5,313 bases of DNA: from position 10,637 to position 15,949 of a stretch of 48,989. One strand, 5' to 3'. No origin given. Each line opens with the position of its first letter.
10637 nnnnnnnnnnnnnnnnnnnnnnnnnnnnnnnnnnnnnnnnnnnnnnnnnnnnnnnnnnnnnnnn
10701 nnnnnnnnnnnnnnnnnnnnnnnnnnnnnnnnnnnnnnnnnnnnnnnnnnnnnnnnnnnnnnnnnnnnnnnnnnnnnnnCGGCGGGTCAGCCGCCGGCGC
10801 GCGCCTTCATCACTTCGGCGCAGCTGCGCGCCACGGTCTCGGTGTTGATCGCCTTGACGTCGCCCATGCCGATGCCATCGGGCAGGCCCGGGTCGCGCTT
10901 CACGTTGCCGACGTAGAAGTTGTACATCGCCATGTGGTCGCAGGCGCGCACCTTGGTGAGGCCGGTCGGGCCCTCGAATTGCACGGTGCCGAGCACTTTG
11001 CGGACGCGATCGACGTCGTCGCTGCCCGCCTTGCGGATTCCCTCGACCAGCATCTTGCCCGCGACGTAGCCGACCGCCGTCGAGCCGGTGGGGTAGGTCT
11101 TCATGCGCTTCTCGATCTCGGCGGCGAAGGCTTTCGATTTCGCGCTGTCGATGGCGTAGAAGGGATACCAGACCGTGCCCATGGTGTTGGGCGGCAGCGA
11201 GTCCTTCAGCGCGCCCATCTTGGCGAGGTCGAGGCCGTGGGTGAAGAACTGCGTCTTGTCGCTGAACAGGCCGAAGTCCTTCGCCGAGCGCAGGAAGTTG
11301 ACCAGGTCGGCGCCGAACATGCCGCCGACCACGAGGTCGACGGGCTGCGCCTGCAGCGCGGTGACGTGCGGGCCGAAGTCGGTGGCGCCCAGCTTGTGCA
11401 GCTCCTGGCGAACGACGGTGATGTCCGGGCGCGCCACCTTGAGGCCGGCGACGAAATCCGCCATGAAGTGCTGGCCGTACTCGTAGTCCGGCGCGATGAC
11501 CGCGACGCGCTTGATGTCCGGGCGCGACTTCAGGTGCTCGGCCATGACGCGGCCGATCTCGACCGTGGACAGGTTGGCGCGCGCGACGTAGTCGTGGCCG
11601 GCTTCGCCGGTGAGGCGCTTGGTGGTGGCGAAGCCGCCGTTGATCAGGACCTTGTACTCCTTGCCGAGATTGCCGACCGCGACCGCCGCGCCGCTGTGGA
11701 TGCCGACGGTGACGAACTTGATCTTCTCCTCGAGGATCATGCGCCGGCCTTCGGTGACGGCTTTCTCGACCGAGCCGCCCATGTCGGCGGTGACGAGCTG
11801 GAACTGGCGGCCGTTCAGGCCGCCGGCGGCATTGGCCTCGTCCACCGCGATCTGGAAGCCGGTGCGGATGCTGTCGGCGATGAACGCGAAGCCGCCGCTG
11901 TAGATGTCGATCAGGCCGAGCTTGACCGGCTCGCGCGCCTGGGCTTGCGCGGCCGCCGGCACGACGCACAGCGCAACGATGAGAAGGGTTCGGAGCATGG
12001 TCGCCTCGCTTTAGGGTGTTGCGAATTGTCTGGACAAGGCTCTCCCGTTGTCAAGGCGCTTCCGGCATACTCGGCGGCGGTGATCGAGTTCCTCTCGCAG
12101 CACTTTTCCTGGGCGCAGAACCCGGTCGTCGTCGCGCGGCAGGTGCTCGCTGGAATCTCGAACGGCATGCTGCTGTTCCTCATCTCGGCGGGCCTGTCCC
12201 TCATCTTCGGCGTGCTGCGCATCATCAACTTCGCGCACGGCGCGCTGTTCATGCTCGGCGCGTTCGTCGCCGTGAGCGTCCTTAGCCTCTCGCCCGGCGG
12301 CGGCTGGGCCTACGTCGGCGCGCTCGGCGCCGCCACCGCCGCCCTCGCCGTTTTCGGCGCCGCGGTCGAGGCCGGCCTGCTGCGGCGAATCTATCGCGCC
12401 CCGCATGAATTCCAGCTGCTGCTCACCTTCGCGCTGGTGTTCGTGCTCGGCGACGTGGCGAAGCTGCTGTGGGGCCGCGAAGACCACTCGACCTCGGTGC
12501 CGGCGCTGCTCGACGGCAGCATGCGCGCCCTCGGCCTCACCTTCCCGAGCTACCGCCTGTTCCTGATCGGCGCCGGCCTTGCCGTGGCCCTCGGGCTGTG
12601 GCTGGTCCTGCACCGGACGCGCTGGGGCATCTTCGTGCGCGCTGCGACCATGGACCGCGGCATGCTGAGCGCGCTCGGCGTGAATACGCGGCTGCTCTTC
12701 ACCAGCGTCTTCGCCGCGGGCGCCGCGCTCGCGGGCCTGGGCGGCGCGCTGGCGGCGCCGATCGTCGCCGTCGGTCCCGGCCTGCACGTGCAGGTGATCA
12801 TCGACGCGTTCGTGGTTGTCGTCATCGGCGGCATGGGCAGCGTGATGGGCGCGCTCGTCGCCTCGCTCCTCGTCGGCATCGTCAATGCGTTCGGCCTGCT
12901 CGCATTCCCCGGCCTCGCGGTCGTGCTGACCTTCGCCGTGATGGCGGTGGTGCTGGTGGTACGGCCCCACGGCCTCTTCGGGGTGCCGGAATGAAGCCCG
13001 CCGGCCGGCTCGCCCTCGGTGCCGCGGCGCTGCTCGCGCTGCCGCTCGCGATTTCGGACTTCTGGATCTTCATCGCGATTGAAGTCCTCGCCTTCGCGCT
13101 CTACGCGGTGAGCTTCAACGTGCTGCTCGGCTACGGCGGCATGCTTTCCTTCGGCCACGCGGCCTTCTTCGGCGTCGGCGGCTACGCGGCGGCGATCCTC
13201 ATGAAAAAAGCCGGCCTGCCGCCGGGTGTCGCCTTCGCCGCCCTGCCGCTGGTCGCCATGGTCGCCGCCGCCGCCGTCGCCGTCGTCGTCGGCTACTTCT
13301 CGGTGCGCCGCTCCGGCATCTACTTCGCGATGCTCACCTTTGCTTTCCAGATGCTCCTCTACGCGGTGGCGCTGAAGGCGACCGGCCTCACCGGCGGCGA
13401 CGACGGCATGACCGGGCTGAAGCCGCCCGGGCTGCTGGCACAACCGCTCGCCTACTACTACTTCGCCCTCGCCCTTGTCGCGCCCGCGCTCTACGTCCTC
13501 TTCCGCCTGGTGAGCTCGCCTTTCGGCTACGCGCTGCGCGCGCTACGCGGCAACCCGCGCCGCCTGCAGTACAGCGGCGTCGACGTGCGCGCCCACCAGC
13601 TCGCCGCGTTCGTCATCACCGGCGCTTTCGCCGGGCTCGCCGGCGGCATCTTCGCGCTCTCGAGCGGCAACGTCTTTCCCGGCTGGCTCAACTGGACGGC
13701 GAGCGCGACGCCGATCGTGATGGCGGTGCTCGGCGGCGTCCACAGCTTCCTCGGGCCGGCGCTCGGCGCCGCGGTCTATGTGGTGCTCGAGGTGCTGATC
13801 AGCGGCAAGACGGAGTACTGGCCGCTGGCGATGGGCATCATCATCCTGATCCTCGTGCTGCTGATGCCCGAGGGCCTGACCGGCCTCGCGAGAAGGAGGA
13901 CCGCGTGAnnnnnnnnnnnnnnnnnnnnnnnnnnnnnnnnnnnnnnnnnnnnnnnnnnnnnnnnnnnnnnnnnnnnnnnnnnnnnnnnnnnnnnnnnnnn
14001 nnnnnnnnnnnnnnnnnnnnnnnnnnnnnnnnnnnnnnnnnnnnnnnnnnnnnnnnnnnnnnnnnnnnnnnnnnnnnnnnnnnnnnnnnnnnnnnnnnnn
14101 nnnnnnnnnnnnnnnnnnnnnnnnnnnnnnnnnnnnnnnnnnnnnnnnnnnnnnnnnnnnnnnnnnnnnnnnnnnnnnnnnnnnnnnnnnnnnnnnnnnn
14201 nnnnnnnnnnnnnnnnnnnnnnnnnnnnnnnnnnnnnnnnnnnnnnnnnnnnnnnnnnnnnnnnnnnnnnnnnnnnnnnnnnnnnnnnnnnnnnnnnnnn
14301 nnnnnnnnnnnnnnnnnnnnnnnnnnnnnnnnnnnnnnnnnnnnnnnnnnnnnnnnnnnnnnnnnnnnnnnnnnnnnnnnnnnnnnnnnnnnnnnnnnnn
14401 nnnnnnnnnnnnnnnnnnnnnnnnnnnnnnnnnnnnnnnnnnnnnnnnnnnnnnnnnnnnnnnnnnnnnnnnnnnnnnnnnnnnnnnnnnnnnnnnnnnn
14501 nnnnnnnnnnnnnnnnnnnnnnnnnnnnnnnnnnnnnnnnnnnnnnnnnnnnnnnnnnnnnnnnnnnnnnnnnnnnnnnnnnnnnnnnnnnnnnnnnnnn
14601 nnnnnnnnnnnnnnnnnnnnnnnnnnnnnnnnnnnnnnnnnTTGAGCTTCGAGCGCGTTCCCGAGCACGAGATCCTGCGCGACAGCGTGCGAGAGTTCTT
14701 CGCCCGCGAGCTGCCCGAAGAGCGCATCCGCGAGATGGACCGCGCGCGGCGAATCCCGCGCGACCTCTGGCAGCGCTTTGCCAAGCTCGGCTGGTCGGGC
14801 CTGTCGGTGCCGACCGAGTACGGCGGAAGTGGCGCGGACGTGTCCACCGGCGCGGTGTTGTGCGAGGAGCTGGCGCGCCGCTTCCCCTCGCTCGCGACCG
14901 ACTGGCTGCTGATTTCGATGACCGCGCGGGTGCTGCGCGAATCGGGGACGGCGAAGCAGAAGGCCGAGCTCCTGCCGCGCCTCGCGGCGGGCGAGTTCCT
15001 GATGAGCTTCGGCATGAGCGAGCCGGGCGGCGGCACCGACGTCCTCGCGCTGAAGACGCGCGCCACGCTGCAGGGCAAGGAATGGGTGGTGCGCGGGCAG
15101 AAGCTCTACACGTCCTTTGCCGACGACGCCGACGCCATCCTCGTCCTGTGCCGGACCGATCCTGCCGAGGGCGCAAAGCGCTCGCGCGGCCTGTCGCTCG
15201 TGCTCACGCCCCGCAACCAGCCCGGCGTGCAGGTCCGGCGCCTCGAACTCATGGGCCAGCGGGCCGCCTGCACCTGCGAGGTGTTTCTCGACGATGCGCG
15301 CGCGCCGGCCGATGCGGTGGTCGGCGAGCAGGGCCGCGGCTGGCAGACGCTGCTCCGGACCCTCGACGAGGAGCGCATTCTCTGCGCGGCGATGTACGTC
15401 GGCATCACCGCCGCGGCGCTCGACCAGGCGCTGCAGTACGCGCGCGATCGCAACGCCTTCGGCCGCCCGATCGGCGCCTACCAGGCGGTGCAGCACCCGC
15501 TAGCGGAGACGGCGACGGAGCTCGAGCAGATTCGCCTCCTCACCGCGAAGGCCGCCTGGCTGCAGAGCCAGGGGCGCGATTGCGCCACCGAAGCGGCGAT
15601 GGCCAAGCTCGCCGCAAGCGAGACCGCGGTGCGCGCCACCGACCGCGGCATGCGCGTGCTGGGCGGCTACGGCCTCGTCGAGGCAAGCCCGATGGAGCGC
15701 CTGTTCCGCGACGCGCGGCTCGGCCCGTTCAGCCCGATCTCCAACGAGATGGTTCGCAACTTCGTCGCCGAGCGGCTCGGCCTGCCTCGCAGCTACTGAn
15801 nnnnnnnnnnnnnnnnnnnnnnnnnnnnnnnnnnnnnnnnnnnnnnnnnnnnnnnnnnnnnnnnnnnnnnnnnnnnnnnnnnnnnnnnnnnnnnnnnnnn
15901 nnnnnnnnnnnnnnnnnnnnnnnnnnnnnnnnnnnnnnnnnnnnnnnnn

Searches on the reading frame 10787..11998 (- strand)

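Call 19: search_protein_families(library=pfam, proteins=[window:10787-11998:-], max_evalue=0.0001)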
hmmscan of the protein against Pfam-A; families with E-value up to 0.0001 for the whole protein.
window:10787-11998:- (403 aa): 3 families
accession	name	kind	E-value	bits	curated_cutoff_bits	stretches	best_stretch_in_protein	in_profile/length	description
PF13458.12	Peripla_BP_6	-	9.2e-69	233.1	31.7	1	24-368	1-340/343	Periplasmic binding protein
PF13433.12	Peripla_BP_5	-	5.7e-25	88.6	27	2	155-369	127-339/363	Periplasmic binding protein domain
PF01094.35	ANF_receptor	-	4.3e-14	52.8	25.4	1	47-367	5-351/353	Receptor family ligand binding region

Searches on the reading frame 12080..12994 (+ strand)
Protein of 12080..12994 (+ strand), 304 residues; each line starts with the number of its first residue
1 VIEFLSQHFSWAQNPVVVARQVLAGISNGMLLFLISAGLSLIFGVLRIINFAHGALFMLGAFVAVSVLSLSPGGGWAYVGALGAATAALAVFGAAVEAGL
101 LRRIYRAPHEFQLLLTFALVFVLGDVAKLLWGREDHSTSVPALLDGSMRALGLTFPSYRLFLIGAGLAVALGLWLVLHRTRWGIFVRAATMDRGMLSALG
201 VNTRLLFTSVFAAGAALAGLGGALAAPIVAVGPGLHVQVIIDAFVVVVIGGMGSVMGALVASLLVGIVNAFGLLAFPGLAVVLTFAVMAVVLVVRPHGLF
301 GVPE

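Call 16: search_protein_families(library=pfam, proteins=[window:12080-12994:+], max_evalue=0.001)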
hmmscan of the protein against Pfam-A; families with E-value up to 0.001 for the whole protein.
window:12080-12994:+ (304 aa): 1 family
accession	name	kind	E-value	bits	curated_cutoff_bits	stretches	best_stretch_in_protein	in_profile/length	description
PF02653.21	BPD_transp_2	-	4.7e-30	105.1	26.8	1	23-292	3-269/269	Branched-chain amino acid transport system / permease component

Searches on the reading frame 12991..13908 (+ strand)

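Call 16: search_protein_families(library=pfam, proteins=[window:12991-13908:+], max_evalue=0.001)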
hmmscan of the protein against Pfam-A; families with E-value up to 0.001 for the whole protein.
window:12991-13908:+ (305 aa): 1 family
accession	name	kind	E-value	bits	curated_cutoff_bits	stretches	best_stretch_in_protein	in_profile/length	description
PF02653.21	BPD_transp_2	-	2.9e-37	128.7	26.8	1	27-288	4-268/269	Branched-chain amino acid transport system / permease component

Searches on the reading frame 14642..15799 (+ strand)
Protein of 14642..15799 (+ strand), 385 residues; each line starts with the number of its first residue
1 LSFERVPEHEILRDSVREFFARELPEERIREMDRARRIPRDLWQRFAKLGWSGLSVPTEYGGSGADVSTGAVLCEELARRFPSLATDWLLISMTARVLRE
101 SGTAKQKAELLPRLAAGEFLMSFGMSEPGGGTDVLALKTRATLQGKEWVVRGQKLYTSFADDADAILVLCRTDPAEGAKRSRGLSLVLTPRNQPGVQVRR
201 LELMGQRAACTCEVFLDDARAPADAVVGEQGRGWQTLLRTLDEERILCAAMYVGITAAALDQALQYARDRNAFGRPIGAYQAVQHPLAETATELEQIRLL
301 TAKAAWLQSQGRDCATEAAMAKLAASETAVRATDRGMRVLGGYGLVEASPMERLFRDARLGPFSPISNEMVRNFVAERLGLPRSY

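Call 16: search_protein_families(library=pfam, proteins=[window:14642-15799:+], max_evalue=0.001)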
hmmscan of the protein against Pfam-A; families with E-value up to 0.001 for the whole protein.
window:14642-15799:+ (385 aa): 4 families
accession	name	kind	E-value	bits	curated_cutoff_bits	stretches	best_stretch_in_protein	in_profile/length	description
PF00441.29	Acyl-CoA_dh_1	-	2.3e-41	141.9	22.4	1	231-379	1-149/150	Acyl-CoA dehydrogenase, C-terminal domain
PF02771.21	Acyl-CoA_dh_N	-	2.6e-28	99.1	22.9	1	7-118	2-113/113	Acyl-CoA dehydrogenase, N-terminal domain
PF02770.24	Acyl-CoA_dh_M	-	2.4e-22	79.3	33.3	1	122-218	1-96/97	Acyl-CoA dehydrogenase, middle domain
PF08028.16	Acyl-CoA_dh_2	-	8.2e-18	65.4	22.7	1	247-360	2-125/134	Acyl-CoA dehydrogenase, C-terminal domain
